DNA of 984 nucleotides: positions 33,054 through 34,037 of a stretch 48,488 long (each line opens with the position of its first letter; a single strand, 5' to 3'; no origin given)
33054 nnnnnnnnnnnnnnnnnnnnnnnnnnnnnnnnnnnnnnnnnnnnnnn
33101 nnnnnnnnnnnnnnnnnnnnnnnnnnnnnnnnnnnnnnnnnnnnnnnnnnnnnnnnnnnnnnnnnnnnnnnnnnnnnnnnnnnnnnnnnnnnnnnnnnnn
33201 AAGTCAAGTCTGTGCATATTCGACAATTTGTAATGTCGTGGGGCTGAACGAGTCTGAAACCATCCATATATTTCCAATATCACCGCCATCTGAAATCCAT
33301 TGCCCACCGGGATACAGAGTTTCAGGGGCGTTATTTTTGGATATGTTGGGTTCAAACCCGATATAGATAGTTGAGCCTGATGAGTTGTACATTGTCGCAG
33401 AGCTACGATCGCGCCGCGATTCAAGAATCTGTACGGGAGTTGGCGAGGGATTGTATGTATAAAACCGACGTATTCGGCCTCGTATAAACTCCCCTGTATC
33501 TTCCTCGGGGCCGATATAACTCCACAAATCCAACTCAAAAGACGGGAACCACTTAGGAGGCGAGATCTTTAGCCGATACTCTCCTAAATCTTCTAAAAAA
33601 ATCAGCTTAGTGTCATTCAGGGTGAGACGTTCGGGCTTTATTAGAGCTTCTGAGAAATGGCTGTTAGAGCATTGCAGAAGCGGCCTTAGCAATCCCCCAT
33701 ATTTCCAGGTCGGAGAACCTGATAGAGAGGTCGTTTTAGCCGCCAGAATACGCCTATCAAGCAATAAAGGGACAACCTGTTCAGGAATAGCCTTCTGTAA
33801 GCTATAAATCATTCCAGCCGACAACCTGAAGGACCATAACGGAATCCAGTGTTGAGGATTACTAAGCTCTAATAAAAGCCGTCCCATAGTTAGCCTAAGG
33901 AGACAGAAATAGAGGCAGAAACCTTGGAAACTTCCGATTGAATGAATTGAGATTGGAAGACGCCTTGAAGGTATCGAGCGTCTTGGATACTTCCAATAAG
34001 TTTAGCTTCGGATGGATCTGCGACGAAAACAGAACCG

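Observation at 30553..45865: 15.3-kb resident virus-like element with a tail fibre and primase-helicase but no recognisable capsid, portal, terminase or integrase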

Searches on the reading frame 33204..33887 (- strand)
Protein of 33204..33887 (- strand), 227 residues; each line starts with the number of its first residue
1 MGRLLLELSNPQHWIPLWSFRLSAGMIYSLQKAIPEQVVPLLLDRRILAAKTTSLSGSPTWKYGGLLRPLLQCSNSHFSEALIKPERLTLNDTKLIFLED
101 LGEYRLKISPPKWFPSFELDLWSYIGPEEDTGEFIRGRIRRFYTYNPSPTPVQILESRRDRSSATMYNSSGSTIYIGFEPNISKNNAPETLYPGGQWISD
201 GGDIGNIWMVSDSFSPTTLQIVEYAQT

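Call 5: search_protein_families(library=pfam, max_evalue=0.1, proteins=[window:33204-33887:-])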
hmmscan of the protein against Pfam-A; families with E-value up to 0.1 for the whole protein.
window:33204-33887:- (227 aa): 0 families

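Call 7: search_protein_families(library=phrogs, max_evalue=0.1, proteins=[window:33204-33887:-])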
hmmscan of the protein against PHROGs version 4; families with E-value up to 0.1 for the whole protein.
window:33204-33887:- (227 aa): 0 families

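Call 25: search_protein_families(library=padloc, max_evalue=0.01, proteins=[window:33204-33887:-])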
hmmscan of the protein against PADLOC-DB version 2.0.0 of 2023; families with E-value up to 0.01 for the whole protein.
window:33204-33887:- (227 aa): 0 families

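Call 34: search_dna_similar(query=window:33204-33887:-, collection=phages, mode=protein, max_evalue=0.01, max_rows=10)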
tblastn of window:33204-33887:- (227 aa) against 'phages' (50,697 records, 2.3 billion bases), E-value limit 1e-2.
No match.

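Call 37: find_homologous_proteins(query=window:33204-33887:-, max_evalue=0.001)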
Query window:33204-33887:- (227 aa): 14 proteins with E <= 0.001 among 316 candidates.
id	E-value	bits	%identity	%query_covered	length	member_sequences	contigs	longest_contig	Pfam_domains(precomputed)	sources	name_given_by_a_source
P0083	1.1e-135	469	87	100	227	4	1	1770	-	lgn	-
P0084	6.4e-128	443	84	100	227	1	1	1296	-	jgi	jgi:hypothetical protein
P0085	6.2e-127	440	83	100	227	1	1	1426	-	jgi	jgi:hypothetical protein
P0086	6.1e-110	385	73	100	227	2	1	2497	-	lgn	-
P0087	7.9e-109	381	72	100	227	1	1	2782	-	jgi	jgi:hypothetical protein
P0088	1.0e-101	358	67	99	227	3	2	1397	-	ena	-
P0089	3.2e-99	349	63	99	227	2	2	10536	-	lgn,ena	-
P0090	5.2e-96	339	63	99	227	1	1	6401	-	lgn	-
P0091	2.6e-92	327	63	100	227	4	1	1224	-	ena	-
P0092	2.0e-73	265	51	99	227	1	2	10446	-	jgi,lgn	jgi:hypothetical protein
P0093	1.4e-69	253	53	97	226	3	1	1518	-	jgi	jgi:hypothetical protein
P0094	5.4e-47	179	65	54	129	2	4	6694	-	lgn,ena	-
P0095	2.5e-46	176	65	54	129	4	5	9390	-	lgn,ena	-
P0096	5.4e-32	129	41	73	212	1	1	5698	-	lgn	-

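Call 38: find_encoding_contigs(protein=P0089, flank=10000, max_places=2)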
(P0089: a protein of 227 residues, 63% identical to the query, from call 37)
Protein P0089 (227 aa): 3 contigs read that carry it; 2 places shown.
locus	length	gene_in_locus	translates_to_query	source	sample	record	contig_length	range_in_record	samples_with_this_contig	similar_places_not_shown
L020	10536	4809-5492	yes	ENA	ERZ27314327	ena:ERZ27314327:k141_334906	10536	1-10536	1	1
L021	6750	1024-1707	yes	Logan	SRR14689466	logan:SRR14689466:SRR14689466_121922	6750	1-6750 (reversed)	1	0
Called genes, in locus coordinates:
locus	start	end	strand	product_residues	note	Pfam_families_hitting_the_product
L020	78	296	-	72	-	-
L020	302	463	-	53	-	-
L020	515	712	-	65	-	-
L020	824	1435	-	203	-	PF00589:Phage_integrase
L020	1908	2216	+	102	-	-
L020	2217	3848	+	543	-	-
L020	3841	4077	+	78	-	-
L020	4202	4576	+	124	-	-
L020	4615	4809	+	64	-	-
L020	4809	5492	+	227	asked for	-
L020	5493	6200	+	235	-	-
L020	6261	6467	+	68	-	-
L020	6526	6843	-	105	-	-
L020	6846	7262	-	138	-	-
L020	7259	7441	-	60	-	-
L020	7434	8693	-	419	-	-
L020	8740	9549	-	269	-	-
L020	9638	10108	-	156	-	-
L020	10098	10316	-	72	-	-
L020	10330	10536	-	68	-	?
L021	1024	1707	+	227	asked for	-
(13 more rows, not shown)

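Call 39: find_encoding_contigs(protein=P0092, flank=10000, max_places=2)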
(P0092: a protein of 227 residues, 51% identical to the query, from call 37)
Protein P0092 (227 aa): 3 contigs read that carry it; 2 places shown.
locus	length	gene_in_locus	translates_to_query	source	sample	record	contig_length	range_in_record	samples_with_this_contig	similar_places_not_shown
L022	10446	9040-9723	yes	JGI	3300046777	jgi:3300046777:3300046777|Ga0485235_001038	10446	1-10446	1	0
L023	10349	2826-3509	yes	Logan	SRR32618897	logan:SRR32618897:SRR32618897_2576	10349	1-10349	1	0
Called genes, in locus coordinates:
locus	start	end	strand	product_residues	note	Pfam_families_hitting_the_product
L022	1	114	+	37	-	?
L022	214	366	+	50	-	-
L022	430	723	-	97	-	-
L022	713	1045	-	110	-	-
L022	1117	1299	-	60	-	-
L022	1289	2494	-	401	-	-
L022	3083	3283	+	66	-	PF00589:Phage_integrase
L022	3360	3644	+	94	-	-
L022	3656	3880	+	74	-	-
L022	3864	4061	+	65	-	-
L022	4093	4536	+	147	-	-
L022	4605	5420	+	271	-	-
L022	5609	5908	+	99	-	-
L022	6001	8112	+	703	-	-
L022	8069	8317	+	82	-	-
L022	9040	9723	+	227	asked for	-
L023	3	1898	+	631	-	?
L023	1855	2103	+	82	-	-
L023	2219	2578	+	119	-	-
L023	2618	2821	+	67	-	-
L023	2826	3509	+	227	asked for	-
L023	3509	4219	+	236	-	-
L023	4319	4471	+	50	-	-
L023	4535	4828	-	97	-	-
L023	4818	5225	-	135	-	-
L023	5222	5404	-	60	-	-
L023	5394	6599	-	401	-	-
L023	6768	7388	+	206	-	PF00589:Phage_integrase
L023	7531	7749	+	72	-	-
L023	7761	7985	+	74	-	-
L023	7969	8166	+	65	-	-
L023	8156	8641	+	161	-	-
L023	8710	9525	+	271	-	-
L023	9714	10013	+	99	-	-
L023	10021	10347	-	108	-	?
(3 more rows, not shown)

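Call 50: find_related_loci(query=A2, collection=viral_contigs, flank=10000)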
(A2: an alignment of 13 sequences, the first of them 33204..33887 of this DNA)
Query A2 (227 aa) in viral_contigs; peptide patterns used: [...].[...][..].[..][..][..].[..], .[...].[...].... (x = any residue, [..] = any of these).
15 stretches matched a pattern, but none encodes a relative of the query by tblastn (E <= 1e-3).

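Call 55: predict_structure(alignment_id=A2)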
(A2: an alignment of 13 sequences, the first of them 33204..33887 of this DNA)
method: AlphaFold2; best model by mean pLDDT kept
length: 227 residues; sequences in the alignment: 13
mean_pLDDT: 84.7   pTM: 0.50
mean pLDDT of the five models: 84.7, 83.0, 82.6, 81.6, 80.8
residues with pLDDT >= 90: 107; 70-90: 93; 50-70: 19; < 50: 8
segments of 3 or more residues with pLDDT < 50: 132-137
pLDDT, mean of each block of 10 residues (from residue 1): 71 89 74 85 87 84 91 75 88 87 88 88 84 51 92 90 90 94 93 90 82 92 81
secondary structure, 60 per line:
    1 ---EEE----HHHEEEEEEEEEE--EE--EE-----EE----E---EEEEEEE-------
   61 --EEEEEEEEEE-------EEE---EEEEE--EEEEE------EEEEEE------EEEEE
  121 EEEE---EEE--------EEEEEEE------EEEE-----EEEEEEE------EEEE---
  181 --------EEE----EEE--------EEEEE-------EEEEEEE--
elements in order: E4-6 E14-23 E47-53 E63-72 E80-82 E86-90 E93-97 E104-109 E116-124 E128-130 E139-145 E152-155 E161-167 E174-177 E189-191 E196-198 E207-211 E219-225

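Call 58: fold_search(model_id=the predicted structure, library=pdb)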
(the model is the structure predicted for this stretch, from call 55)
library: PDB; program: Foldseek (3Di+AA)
matches with E <= 10: 1146; with E <= 0.001: 3
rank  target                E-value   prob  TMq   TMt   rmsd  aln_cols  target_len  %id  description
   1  6i56_A                4.9e-04  1.00  0.30  0.25  16.4       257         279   10  Crystal structure of PBSX exported protein XepA (released 2019-11-20)
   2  2w0c_L                8.2e-04  1.00  0.28  0.19  18.0       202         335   11  X-ray structure of the entire lipid-containing bacteriophage PM2 (released 2008-09-23)
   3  6i56_C                8.2e-04  1.00  0.31  0.26  16.6       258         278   12  Crystal structure of PBSX exported protein XepA (released 2019-11-20)
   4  6tfk_A                1.2e-03  0.90  0.22  0.11  16.9       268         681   10  Vip3Aa toxin structure (released 2020-08-12)
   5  1nt0_A                1.3e-03  0.93  0.26  0.24  15.8       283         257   12  Crystal structure of the CUB1-EGF-CUB2 region of MASP2 (released 2003-05-20)
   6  6tfj_B                1.3e-03  0.87  0.23  0.10  16.6       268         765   10  Vip3Aa protoxin structure (released 2020-08-12)
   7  6i56_D                2.2e-03  0.99  0.30  0.26  17.5       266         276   10  Crystal structure of PBSX exported protein XepA (released 2019-11-20)
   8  6tfj_A                2.3e-03  0.77  0.22  0.10  16.7       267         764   10  Vip3Aa protoxin structure (released 2020-08-12)
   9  7kwb_A                2.4e-03  0.89  0.23  0.15  16.1       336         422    9  Surface glycan-binding protein B from Bacteroides thetaiotaomicron (released 2021-02-17)
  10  2qqi                  3.2e-03  0.89  0.24  0.19  16.6       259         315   11  Crystal Structure of the b1b2 Domains from Human Neuropilin-1 (released 2007-11-20)
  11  6rsx                  3.4e-03  0.91  0.24  0.22  11.0       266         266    8  Regulatory Subunit of cAMP-dependant Protein Kinase A from Euglena gracilis at 1.6 A resolution (released 2020-10-28)
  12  9qj4_B                4.4e-03  0.93  0.28  0.21  16.6       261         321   11  Structure of the Complement classical and lectin pathway proconvertase, C4b2 (released 2025-12-24)
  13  9en2_A                5.1e-03  0.87  0.23  0.23  18.4       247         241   11  Crystal structure of the metalloproteinase enhancer PCPE-1 complexed with nanobodies VHH-H4 and VHH-I5 (released 2024-07-03)
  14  1yll_D                5.4e-03  0.99  0.28  0.32  17.4       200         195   10  Crystal Structure of the Conserved Protein of Unknown Function PA5104 from Pseudomonas aeruginosa PAO1 (released 2005-03-01)
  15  1yll_C                5.4e-03  0.96  0.27  0.31  21.0       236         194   10  Crystal Structure of the Conserved Protein of Unknown Function PA5104 from Pseudomonas aeruginosa PAO1 (released 2005-03-01)
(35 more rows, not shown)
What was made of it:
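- Closest known: PM2-like corticoviruses, autolykiviruses and PRD1-type tectiviruses. Same: They have a block of small membrane proteins plus a P-loop ATPase, and vertex spikes built from beta-sandwich domains. g5's solved-structure matches include the PM2 spike P1 (call 58).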

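Call 59: fold_search(model_id=the predicted structure, library=viral)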
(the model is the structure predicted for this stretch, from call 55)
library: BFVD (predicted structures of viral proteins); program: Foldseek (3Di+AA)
matches with E <= 10: 1395; with E <= 0.001: 16
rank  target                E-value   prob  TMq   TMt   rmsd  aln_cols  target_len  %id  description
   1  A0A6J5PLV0            3.3e-06  1.00  0.31  0.27  18.4       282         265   11  Uncharacterized protein [uncultured Caudovirales phage]
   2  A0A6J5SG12            1.0e-05  1.00  0.32  0.29  16.7       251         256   12  Uncharacterized protein [uncultured Caudovirales phage]
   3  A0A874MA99            4.4e-05  1.00  0.29  0.23  14.8       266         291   11  Uncharacterized protein [Synechococcus phage S-SRP01]
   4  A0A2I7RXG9            9.9e-05  1.00  0.34  0.41  16.9       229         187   13  Uncharacterized protein [Vibrio phage 1.249.B._10N.261.55.B9]
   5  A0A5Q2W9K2            1.4e-04  1.00  0.28  0.23  23.4       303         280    8  (no name in the UniProt tables at hand)
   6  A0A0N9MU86            1.6e-04  1.00  0.35  0.51  11.8       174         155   13  (no name in the UniProt tables at hand)
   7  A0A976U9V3            3.5e-04  0.99  0.28  0.09  11.6       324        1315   10  (no name in the UniProt tables at hand)
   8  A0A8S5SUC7            3.7e-04  1.00  0.30  0.11  17.3       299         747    9  GDSL-like Lipase/Acylhydrolase family protein/Beta fold, peptidoglycan hydrolase, HYDROLASE [Siphoviridae sp. ctqPo10]
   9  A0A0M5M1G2            3.7e-04  1.00  0.26  0.21  14.8       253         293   11  Uncharacterized protein [Caulobacter phage Percy]
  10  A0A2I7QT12            5.9e-04  0.99  0.26  0.29  13.0       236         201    8  Uncharacterized protein [Vibrio phage 1.057.O._10N.261.46.B12]
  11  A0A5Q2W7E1            6.8e-04  1.00  0.37  0.59   4.6       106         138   17  (no name in the UniProt tables at hand)
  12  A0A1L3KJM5            6.8e-04  0.92  0.23  0.16  18.8       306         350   11  (no name in the UniProt tables at hand)
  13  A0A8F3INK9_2          7.5e-04  0.98  0.28  0.13  12.3       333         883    7  Minor tail protein [Arthrobacter phage SilentRX]
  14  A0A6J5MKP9            8.4e-04  1.00  0.32  0.68   3.2        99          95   19  Uncharacterized protein [uncultured Caudovirales phage]
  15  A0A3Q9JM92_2          8.8e-04  0.97  0.26  0.07  65.9       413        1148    9  (no name in the UniProt tables at hand)
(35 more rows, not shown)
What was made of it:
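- Viral-library matches include uncharacterised phage proteins (calls 55, 58, 59).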

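Call 75: search_protein_representatives(alignment_id=A2)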
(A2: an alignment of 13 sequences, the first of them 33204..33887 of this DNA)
Query: 13 sequences, 227 profile positions. Proteins with E-value up to 0.001 (for the whole library): 434; up to 1e-10: 71; up to 1e-30: 4. The best 150 are listed.
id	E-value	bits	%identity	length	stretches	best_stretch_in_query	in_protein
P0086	1.5e-123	427.3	-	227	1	1-227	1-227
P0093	2.2e-99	348.2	-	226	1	1-226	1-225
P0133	1.7e-56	207.9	-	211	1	48-227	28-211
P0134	2.4e-35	138.7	-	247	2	134-226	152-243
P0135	1.8e-25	106.4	-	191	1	104-226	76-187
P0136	2.4e-21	92.9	-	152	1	1-133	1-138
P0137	7.4e-20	88.0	-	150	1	1-134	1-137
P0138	1.4e-19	87.1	-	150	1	1-134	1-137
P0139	7.5e-18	81.5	-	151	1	1-134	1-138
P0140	9.2e-18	81.2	-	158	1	1-135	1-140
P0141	1.3e-17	80.7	-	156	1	1-140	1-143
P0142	1.6e-17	80.4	-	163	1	1-134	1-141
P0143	2.1e-17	80.0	-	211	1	55-211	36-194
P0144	9.8e-17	77.8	-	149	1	1-134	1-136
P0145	2.5e-16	76.4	-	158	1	1-140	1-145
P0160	2.8e-13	66.5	-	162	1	4-135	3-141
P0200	7.8e-11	58.5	-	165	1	4-127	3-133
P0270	1.1e-08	51.5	-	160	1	7-129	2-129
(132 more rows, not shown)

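Call 77: search_protein_families(library=phrogs, alignment_id=A3, max_evalue=0.001)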
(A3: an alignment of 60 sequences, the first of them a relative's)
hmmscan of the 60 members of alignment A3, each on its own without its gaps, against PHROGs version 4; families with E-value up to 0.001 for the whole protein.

A. member 1, P0136 (152 aa): 0 families

B. families by the number of members that match (of 60 scanned): 1 family
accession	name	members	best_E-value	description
phrog_16122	-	1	5.6e-07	virion structural protein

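Call 78: search_protein_families(library=pfam, alignment_id=A3, max_evalue=0.001)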
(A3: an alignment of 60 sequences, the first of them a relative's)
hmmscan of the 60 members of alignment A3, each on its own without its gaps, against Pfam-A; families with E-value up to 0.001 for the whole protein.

A. member 1, P0136 (152 aa): 0 families

B. families by the number of members that match (of 60 scanned): 0 families

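Call 79: search_dna_similar(query=P0136, collection=phages, mode=protein, max_evalue=0.001, max_rows=15)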
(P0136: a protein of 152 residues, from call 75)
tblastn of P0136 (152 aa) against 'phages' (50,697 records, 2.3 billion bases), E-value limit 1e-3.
No match.

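Call 80: search_dna_similar(query=P0160, collection=phages, mode=protein, max_evalue=0.001, max_rows=15)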
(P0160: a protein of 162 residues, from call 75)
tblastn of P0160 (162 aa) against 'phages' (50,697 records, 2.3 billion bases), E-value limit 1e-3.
No match.
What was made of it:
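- Tried and rejected: No match (calls 34, 79, 80).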
